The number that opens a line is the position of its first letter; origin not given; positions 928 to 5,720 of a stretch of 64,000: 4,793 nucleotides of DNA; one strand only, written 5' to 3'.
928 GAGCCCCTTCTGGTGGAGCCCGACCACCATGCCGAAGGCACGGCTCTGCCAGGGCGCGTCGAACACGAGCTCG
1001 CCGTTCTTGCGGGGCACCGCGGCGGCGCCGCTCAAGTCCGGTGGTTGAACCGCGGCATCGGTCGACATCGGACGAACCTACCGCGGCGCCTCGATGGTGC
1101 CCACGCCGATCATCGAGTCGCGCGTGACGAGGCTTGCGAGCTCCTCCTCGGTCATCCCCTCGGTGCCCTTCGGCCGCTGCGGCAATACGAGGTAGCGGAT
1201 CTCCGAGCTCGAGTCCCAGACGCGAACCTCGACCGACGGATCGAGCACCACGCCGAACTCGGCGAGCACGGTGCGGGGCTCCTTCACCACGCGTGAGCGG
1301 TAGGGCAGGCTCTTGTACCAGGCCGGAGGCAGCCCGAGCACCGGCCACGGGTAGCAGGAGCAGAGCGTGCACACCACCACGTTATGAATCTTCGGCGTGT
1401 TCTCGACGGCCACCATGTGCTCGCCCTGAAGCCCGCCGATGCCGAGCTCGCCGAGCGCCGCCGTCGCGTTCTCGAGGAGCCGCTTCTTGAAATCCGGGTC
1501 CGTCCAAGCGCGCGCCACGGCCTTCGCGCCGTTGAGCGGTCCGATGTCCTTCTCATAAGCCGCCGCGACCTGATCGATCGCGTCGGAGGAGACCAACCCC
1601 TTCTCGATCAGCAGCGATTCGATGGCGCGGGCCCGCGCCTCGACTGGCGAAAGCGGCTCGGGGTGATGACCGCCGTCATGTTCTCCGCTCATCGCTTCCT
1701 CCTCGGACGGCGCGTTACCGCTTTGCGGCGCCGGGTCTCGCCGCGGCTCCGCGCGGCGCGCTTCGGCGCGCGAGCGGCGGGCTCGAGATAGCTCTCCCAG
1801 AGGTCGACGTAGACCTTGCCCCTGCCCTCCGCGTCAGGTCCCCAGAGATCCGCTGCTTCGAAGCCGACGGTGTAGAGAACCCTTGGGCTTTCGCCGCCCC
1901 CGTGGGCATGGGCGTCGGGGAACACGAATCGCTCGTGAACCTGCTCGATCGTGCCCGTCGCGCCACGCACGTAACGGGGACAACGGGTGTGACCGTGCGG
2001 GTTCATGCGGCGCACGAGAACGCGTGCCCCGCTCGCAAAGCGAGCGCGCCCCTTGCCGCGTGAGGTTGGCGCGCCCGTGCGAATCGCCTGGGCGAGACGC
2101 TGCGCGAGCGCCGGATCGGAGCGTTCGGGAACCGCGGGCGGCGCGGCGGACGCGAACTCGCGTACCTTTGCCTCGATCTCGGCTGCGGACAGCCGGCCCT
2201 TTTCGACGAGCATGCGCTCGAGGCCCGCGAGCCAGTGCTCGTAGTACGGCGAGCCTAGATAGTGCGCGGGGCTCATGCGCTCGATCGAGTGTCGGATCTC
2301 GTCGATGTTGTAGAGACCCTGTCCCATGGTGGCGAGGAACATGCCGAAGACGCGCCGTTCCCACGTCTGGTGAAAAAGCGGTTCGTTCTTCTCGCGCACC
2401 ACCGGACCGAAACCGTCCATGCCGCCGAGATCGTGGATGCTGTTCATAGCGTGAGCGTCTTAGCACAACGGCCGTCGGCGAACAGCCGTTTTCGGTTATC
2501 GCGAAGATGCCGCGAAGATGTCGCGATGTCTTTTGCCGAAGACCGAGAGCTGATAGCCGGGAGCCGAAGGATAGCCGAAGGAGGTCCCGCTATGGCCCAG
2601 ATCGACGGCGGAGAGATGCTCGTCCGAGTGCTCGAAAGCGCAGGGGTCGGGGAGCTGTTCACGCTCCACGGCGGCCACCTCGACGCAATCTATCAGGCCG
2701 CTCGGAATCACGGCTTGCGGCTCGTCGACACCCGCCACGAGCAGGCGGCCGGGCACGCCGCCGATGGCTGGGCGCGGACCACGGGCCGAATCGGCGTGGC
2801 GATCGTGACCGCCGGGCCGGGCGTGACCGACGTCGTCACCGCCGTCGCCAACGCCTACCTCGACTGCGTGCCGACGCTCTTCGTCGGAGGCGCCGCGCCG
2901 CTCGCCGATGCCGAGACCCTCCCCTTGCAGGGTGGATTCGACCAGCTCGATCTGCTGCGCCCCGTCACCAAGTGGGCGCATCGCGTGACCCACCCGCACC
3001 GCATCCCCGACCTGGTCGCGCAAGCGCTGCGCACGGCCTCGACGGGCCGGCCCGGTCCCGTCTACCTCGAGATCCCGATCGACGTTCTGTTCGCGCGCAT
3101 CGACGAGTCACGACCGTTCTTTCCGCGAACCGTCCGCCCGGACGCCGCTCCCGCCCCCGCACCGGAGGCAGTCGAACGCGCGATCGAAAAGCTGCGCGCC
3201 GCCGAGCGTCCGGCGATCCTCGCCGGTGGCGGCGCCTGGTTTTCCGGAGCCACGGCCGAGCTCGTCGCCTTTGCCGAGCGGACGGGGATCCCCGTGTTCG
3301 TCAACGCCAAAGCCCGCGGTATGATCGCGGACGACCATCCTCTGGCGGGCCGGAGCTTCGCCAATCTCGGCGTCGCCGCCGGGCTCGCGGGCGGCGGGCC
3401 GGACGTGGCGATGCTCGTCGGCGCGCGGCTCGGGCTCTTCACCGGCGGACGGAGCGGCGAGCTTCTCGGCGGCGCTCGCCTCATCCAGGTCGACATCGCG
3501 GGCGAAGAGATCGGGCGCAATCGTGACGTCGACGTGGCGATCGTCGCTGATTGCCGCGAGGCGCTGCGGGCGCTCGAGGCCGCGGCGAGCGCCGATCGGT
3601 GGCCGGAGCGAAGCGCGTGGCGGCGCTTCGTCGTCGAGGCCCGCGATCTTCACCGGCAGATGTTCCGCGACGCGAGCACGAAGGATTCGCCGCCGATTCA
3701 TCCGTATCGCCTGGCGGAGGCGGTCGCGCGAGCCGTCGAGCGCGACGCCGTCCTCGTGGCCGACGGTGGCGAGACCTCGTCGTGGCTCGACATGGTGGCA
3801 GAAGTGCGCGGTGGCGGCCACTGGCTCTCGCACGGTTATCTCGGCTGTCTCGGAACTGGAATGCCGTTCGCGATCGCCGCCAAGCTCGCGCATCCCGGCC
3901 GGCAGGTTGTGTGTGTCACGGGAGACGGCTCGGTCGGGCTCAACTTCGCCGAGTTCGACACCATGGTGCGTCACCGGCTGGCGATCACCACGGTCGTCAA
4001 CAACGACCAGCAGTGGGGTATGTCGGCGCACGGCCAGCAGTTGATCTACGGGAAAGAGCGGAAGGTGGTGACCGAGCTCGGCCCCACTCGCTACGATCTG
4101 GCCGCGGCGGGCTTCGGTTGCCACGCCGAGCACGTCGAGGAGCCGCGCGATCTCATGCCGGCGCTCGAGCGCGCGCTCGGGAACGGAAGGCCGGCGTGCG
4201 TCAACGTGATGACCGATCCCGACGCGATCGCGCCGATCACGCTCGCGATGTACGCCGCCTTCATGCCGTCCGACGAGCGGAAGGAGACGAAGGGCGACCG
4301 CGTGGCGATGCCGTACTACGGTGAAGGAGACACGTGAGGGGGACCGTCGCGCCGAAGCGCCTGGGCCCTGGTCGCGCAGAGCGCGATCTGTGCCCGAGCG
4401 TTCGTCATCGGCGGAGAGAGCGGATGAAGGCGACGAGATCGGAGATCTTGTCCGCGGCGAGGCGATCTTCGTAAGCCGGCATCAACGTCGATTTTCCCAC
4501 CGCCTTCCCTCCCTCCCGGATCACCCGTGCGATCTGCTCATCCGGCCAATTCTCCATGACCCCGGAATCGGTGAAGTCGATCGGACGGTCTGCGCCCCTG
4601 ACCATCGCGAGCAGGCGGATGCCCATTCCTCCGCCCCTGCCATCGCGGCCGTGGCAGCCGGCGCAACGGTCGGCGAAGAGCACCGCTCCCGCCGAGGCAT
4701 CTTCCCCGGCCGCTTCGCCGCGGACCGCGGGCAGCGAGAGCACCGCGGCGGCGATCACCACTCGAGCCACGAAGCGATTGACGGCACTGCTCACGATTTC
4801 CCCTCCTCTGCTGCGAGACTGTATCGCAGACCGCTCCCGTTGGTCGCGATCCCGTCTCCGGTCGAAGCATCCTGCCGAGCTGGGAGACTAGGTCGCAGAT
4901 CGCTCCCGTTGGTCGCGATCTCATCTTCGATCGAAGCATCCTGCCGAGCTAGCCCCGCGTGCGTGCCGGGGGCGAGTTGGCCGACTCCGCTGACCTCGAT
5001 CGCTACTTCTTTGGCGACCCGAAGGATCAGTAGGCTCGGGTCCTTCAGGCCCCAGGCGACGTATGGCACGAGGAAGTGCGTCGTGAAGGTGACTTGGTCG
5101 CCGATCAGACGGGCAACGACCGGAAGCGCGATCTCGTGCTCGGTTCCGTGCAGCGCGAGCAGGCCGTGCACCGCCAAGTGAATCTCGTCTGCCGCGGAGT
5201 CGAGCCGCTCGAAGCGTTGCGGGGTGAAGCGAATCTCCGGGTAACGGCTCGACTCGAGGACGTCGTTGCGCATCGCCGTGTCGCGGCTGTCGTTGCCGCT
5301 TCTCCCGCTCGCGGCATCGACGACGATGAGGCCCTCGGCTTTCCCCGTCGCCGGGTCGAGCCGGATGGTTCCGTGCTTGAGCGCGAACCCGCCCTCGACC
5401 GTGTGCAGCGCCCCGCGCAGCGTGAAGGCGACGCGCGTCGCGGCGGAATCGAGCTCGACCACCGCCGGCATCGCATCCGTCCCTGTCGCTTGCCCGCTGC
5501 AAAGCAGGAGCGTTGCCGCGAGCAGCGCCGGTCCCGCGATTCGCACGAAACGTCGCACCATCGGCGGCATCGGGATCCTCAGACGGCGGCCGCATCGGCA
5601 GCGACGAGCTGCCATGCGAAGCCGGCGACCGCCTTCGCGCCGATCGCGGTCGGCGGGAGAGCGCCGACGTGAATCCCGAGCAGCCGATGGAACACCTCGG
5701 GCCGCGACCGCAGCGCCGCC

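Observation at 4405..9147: Type III PKS embedded in an unusual five-gene operon: aminotransferase / type III PKS / FAD oxidoreductase / YceI / cytochrome c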

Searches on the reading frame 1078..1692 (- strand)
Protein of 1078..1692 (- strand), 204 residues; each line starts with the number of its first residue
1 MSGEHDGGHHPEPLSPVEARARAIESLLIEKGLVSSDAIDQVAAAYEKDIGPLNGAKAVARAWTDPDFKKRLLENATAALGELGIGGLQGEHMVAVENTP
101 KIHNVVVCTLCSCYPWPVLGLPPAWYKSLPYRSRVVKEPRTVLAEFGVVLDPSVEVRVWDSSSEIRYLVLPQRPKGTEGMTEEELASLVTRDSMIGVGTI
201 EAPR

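Call 55: search_protein_families(library=pfam, proteins=[window:1078-1692:-], max_evalue=0.01)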
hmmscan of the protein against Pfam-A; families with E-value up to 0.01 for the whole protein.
window:1078-1692:- (204 aa): 1 family
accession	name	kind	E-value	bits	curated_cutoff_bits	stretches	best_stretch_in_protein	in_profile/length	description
PF02979.21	NHase_alpha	-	7.7e-90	299.7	27.2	1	17-198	3-184/184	Nitrile hydratase, alpha chain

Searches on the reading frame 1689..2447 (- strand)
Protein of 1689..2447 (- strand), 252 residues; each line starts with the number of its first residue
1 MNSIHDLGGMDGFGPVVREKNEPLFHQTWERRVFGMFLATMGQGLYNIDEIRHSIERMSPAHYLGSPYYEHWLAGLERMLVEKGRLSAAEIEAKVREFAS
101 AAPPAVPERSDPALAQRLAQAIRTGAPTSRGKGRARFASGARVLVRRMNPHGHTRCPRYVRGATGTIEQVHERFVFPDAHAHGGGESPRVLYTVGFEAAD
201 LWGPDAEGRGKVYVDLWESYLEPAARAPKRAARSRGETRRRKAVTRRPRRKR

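Call 55: search_protein_families(library=pfam, proteins=[window:1689-2447:-], max_evalue=0.01)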
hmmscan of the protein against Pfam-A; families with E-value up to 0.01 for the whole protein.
window:1689-2447:- (252 aa): 2 families
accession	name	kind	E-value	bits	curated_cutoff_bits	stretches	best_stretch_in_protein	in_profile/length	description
PF21006.2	NHase_beta_N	-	2e-39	134.7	21.5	1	1-108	1-108/115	Nitrile hydratase beta subunit, N-terminal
PF02211.21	NHase_beta_C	-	2.3e-33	115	27.7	1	132-223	7-98/98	Nitrile hydratase beta subunit, C-terminal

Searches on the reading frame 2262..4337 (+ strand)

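Call 4: search_protein_families(library=pfam, proteins=[window:2262-4337:+])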
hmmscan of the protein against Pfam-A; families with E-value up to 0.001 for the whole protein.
window:2262-4337:+ (691 aa): 3 families
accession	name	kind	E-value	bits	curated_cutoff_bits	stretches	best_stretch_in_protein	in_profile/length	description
PF02775.26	TPP_enzyme_C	-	7.1e-36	123.7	21.9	1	501-649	1-151/151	Thiamine pyrophosphate enzyme, C-terminal TPP binding domain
PF02776.23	TPP_enzyme_N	-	2.6e-33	114.7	26.8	1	115-230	2-118/119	Thiamine pyrophosphate enzyme, N-terminal TPP binding domain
PF00205.28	TPP_enzyme_M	-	2.1e-31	108.9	30.4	1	304-438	1-137/137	Thiamine pyrophosphate enzyme, central domain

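Call 5: search_protein_families(library=ncbifam, proteins=[window:2262-4337:+])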
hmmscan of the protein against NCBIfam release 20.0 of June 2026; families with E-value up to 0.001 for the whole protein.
window:2262-4337:+ (691 aa): 54 families (the best 25 are shown)
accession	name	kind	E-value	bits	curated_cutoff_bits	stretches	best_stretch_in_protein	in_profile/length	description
NF004516.0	PRK05858.1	equivalog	5.6e-124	414.6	587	1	113-658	10-542/548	acetolactate synthase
NF058623.1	HdaclCoAlyACT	equivalog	1.7e-103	347.3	600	1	118-658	14-547/575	2-hydroxyacyl-CoA lyase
TIGR00118.1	acolac_lg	equivalog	6.2e-99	331.9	538.35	1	115-659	2-543/557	biosynthetic-type acetolactate synthase large subunit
NF004919.0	PRK06276.1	equivalog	5.7e-97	325.4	866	1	115-659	2-546/582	acetolactate synthase large subunit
NF006122.0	PRK08266.1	subfamily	7.3e-93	311.9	571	1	112-652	2-525/543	hypothetical protein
NF006016.1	PRK08155.1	equivalog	1.5e-92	310.8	870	1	113-654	2-535/554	acetolactate synthase large subunit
NF004710.0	PRK06048.1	equivalog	4.8e-89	299.3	976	1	111-654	5-540/561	acetolactate synthase large subunit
NF005860.0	PRK07789.1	equivalog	3.1e-87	293.3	881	1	109-656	29-583/615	acetolactate synthase large subunit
NF004772.0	PRK06112.1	subfamily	3.6e-87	293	673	1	113-661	13-569/578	acetolactate synthase catalytic subunit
NF006524.0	PRK08978.1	equivalog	5.8e-86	288.9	738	1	115-653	2-526/548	acetolactate synthase 2 catalytic subunit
NF006721.0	PRK09259.1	equivalog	6.4e-86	289.2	557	1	112-655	13-554/574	oxalyl-CoA decarboxylase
NF006052.0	PRK08199.1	subfamily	8.9e-86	288.4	539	1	111-659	5-545/559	thiamine pyrophosphate protein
NF005651.0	PRK07418.1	subfamily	7.7e-85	285.3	942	1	112-653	17-561/617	acetolactate synthase large subunit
NF005712.0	PRK07524.1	subfamily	1.7e-83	280.9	500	1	116-651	5-529/536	5-guanidino-2-oxopentanoate decarboxylase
NF006187.0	PRK08322.1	equivalog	6.2e-83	279.1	509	1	116-652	4-529/548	acetolactate synthase large subunit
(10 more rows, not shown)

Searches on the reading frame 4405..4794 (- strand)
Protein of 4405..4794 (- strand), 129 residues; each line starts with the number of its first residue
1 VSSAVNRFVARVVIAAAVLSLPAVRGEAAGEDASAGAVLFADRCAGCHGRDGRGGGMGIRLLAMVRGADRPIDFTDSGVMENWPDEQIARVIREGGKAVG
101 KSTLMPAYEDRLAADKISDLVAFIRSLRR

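Call 4: search_protein_families(library=pfam, proteins=[window:4405-4794:-])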
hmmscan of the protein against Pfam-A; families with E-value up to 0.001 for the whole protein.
window:4405-4794:- (129 aa): 2 families
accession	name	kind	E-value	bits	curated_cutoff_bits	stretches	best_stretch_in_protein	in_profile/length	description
PF13442.11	Cytochrome_CBB3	-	5.2e-11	43.2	27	1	32-124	2-68/68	Cytochrome C oxidase, cbb3-type, subunit III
PF00034.26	Cytochrom_C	-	2.3e-09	38.9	21.3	1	34-127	2-89/90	Cytochrome c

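Call 5: search_protein_families(library=ncbifam, proteins=[window:4405-4794:-])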
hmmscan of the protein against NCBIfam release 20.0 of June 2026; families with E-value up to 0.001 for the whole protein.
window:4405-4794:- (129 aa): 6 families
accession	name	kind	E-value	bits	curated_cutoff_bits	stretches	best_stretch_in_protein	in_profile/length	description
NF011054.0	PRK14486.1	equivalog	1.3e-08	34.7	447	1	34-128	216-291/294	putative bifunctional cbb3-type cytochrome c oxidase subunit II/cytochrome c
TIGR00782.1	ccoP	equivalog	3.6e-08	33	179.95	1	14-127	185-281/285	cytochrome-c oxidase, cbb3-type subunit III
NF045930.1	Cytc6PetJCyano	equivalog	1.1e-07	31.8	135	0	10-49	5-44/110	cytochrome c6 PetJ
TIGR04494.1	c550_PedF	equivalog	2.7e-05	24.1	122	1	34-126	52-129/133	cytochrome c-550 PedF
TIGR02603.1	CxxCH_TIGR02603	domain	7.9e-05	22.7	68.15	0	32-63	2-33/134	putative heme-binding domain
NF050122.1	bc1_QcrC_actin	exception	0.00036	19.9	200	0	29-57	37-160/253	cytochrome bc1 complex diheme cytochrome c subunit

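Call 63: search_solved_structures(query=window:4405-4794:-, max_evalue=0.01)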
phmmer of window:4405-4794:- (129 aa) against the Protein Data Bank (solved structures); distinct sequences matched with E-value up to 0.01: 22.
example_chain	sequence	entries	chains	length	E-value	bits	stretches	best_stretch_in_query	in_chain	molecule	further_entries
6xkx_p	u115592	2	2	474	1.5e-09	41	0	24-55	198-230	Cbb3-type cytochrome c oxidase subunit CcoP,Cytochrome c-type cyt cy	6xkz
8smr_G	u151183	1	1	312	4.5e-08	36.2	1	26-127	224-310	Cbb3-type cytochrome c oxidase subunit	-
9g83_v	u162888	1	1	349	5.7e-08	35.9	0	26-127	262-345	Cbb3-type cytochrome c oxidase subunit CcoP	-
3mk7_C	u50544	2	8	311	1.1e-07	35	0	21-127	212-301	Cytochrome c oxidase, cbb3-type, subunit P | Cbb3-type cytochrome c oxidase subunit CcoP1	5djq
6xkw_p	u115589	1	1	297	1.9e-07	34.2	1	23-55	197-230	Cbb3-type cytochrome c oxidase subunit CcoP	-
7vzg_C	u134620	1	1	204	4.8e-07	32.9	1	35-127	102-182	Cytochrome c, mono-and diheme variants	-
8snh_G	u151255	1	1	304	4.8e-07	32.9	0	27-126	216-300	Cbb3-type cytochrome c oxidase subunit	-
7vzr_C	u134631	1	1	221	6e-07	32.6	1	35-127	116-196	Cytochrome c, mono-and diheme variants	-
7w2j_C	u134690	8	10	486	8e-05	25.7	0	39-124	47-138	Fructose dehydrogenase cytochrome subunit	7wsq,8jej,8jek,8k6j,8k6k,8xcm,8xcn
7q21_C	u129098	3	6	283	0.00086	22.4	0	26-58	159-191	Cytochrome bc1 complex cytochrome c subunit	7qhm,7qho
6h5l_B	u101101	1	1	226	0.0011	22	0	34-66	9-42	Conserved hypothetical cytochrome protein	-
8q1v_A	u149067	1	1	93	0.0013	21.9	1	35-63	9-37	Putative lipoprotein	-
9wcx_U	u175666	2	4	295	0.003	20.7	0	29-58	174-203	Cytochrome bc1 complex cytochrome c subunit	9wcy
6hwh_M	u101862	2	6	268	0.0032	20.5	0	28-62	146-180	Cytochrome bc1 complex cytochrome c subunit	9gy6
8yts_A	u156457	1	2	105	0.0036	20.4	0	12-57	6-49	Cytochrome C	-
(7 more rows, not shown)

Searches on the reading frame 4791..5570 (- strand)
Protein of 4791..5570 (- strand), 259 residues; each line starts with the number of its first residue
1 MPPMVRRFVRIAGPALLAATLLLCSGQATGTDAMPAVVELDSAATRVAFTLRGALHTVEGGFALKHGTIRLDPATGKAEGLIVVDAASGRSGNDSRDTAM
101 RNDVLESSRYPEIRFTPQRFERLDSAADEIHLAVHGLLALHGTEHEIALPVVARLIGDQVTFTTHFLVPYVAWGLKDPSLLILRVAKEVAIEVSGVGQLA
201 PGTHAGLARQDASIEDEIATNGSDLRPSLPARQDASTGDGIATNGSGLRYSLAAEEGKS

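Call 4: search_protein_families(library=pfam, proteins=[window:4791-5570:-])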
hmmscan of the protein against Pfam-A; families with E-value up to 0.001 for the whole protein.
window:4791-5570:- (259 aa): 1 family
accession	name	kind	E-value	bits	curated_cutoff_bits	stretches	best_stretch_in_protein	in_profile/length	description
PF04264.18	YceI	-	2.1e-20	74.1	23.7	1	40-194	3-147/150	YceI-like domain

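Call 5: search_protein_families(library=ncbifam, proteins=[window:4791-5570:-])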
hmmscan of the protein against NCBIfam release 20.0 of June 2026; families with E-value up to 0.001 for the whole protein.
window:4791-5570:- (259 aa): 1 family
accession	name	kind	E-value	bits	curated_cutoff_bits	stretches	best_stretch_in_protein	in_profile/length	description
NF002994.0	PRK03757.1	equivalog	0.00079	19.2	232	0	44-151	33-139/191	YceI family protein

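Call 62: search_solved_structures(query=window:4791-5570:-, max_evalue=0.01)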
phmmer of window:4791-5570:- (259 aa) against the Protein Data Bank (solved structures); distinct sequences matched with E-value up to 0.01: 6.
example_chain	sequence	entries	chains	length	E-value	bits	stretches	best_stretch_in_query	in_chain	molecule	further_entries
5w37_A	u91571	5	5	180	5.4e-07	32.7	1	39-149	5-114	Polyisoprenoid-binding protein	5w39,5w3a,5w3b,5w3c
5w2d_A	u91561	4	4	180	5.5e-07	32.7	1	39-149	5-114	Polyisoprenoid-binding protein | Putative periplasmic protein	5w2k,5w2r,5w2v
5w17_A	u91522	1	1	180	5.5e-07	32.7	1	39-149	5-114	Putative periplasmic protein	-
2fgs_A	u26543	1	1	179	5.8e-07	32.6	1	40-149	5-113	Putative periplasmic protein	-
5w2x_A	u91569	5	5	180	1.4e-06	31.3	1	39-149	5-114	Polyisoprenoid-binding protein | Putative periplasmic protein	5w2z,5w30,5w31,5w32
1wub_A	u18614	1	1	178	6.3e-06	29.2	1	40-127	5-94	conserved hypothetical protein TT1927b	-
